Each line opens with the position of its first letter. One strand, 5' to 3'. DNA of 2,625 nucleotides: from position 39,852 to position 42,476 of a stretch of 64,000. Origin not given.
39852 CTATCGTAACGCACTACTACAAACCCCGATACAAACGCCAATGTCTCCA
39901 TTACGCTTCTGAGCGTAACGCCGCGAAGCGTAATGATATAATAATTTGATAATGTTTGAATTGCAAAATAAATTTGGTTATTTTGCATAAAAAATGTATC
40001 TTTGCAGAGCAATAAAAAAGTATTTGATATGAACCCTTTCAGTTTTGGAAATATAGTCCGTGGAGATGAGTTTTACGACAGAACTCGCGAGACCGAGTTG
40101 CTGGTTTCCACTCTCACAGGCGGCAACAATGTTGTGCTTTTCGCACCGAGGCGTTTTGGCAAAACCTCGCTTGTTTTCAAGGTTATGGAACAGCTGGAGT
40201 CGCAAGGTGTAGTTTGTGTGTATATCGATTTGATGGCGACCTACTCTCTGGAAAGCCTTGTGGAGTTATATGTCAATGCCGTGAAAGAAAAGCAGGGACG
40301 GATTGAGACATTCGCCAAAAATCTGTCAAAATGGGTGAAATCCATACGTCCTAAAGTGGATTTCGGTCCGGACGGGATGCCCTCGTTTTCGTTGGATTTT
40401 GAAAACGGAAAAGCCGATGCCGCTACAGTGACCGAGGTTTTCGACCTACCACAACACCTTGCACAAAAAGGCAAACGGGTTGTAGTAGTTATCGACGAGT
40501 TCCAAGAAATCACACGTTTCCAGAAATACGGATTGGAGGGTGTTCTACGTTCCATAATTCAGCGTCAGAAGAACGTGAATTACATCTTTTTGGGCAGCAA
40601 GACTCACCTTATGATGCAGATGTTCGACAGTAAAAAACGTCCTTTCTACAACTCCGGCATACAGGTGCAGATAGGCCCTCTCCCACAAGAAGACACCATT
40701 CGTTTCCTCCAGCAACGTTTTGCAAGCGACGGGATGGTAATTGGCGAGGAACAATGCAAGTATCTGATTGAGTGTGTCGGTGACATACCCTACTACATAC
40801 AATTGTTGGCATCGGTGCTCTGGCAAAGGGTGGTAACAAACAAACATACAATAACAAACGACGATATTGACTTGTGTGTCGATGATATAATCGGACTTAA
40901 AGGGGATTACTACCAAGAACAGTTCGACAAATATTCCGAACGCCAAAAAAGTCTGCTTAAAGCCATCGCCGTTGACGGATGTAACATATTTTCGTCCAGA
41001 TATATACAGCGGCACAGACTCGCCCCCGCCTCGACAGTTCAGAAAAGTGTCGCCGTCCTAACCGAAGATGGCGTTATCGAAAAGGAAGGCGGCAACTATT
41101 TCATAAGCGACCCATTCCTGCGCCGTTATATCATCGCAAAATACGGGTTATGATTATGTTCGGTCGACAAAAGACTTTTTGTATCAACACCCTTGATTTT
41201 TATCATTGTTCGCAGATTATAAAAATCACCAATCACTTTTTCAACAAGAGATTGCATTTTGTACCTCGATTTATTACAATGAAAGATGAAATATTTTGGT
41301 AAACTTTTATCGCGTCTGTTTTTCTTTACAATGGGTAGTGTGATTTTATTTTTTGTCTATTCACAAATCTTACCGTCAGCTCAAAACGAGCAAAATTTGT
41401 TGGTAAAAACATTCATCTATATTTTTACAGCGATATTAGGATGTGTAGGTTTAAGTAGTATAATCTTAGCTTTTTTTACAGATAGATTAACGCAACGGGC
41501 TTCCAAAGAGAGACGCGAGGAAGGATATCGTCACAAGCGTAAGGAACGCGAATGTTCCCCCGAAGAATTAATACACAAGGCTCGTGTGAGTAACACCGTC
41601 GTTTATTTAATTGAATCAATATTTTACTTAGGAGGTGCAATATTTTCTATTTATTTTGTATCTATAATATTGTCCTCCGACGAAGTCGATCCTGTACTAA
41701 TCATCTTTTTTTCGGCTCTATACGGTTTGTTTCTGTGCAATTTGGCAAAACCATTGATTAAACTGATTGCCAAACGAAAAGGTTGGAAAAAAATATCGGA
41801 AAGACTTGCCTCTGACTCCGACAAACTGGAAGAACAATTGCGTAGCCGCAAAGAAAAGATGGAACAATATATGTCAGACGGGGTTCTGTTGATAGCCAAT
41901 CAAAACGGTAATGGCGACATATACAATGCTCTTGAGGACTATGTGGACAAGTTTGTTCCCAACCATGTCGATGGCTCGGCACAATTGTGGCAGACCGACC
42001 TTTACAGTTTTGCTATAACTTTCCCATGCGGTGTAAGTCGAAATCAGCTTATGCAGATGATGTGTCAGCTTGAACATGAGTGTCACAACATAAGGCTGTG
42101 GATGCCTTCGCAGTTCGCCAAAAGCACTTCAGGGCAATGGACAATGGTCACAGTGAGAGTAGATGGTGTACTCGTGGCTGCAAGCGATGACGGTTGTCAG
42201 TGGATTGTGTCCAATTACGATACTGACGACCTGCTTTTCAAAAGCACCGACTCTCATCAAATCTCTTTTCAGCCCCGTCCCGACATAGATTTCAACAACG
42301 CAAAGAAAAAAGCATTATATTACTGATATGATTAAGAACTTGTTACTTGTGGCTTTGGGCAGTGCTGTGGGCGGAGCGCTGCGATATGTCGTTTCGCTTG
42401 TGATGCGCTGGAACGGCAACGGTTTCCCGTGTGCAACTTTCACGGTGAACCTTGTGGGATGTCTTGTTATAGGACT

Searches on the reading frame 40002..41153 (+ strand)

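Call 53: search_protein_families(library=pfam, proteins=[window:40002-41153:+], max_evalue=0.001)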
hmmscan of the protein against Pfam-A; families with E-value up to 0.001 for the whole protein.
window:40002-41153:+ (383 aa): 7 families
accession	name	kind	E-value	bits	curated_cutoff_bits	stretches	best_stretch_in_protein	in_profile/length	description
PF01637.24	ATPase_2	-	6.9e-13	49.4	33.2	1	24-267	1-223/225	ATPase domain predominantly from Archaea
PF13173.12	AAA_14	-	3.4e-09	37.2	27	1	131-207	35-106/129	AAA domain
PF14516.12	AAA_35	-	9.3e-09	35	27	1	30-79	20-69/331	AAA-like domain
PF13401.12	AAA_22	-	3.7e-07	31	27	1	42-199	6-123/130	AAA domain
PF13191.12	AAA_16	-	5.3e-05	24.2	32.6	1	24-171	2-145/167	AAA ATPase domain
PF09820.16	AAA-ATPase_like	-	0.00016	22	26.1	1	31-169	21-151/201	Predicted AAA-ATPase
PF20703.3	nSTAND1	-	0.00025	21.2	27.1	1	22-275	14-235/379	Novel STAND NTPase 1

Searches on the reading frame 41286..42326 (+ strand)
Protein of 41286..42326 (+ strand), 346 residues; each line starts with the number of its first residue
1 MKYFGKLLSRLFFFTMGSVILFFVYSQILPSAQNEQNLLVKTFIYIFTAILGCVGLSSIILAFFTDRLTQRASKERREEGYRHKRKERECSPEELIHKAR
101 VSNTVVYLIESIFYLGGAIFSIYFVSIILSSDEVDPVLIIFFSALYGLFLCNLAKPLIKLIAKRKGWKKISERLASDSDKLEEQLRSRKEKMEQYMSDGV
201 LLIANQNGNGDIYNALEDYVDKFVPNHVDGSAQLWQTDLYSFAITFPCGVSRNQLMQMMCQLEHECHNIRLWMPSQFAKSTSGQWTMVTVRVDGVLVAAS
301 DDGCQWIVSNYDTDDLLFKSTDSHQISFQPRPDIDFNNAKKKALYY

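Call 53: search_protein_families(library=pfam, proteins=[window:41286-42326:+], max_evalue=0.001)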
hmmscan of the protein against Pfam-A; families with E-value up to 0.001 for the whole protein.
window:41286-42326:+ (346 aa): 1 family
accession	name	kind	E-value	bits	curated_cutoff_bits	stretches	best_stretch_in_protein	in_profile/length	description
PF00335.26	Tetraspanin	-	0.00019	21.6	32.1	0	11-92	48-131/225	Tetraspanin family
